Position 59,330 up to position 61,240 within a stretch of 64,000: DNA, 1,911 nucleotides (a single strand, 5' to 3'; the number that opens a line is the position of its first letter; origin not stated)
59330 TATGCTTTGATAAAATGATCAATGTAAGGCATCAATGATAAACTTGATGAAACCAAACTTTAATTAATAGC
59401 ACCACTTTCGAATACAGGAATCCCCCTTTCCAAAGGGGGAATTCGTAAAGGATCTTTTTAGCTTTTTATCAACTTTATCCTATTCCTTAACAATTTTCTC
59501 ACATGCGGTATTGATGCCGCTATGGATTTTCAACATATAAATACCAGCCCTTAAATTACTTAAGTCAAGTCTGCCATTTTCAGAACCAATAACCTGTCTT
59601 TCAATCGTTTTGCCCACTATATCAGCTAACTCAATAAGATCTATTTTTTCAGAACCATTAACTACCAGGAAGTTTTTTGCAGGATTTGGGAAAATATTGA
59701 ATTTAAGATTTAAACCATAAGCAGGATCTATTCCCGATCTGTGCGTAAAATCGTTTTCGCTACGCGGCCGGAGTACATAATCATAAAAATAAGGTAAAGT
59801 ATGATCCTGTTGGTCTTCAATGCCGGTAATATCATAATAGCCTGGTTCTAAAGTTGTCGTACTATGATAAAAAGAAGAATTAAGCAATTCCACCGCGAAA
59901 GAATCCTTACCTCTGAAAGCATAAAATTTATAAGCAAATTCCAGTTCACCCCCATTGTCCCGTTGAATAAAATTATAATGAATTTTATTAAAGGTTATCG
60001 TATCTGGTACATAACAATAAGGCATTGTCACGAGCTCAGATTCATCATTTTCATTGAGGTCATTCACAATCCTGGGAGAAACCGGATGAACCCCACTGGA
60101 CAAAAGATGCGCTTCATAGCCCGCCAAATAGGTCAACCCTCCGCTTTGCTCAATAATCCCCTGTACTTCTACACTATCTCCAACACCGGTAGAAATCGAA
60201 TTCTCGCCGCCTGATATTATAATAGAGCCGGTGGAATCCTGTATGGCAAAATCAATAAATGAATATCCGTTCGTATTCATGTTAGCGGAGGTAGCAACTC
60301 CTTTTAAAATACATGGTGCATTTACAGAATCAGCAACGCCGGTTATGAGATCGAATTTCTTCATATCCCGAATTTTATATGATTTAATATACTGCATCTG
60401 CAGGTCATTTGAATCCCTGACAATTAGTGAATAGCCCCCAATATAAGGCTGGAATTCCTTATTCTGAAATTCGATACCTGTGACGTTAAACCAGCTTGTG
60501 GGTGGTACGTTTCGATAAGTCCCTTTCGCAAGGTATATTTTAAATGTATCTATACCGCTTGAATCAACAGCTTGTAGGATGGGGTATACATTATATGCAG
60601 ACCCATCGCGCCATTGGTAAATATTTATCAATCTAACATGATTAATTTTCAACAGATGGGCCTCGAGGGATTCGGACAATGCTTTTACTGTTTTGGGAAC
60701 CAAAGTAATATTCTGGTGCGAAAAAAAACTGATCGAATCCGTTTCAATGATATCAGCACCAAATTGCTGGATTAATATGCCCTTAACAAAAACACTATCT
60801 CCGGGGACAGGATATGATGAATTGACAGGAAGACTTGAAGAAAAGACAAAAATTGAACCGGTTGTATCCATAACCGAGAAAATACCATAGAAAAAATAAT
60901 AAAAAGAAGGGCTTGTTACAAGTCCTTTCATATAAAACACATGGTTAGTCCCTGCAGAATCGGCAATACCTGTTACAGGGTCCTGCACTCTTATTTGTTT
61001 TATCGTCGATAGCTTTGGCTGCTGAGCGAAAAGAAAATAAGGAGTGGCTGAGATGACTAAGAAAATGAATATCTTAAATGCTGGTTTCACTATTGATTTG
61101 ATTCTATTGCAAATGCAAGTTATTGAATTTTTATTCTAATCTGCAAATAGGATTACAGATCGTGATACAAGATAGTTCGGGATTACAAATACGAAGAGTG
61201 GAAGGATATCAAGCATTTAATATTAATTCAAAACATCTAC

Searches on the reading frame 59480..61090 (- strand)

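Call 74: search_protein_families(library=pfam, proteins=[window:59480-61090:-], max_evalue=0.001)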
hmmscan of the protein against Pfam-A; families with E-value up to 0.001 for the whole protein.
window:59480-61090:- (536 aa): 2 families
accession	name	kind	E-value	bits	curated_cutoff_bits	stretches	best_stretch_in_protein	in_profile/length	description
PF18962.6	Por_Secre_tail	-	2.3e-12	47.5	27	1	466-534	1-74/75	Secretion system C-terminal sorting domain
PF18942.5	DUF5689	-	6.1e-05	23.4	28.6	0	247-344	14-110/217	Family of unknown function (DUF5689)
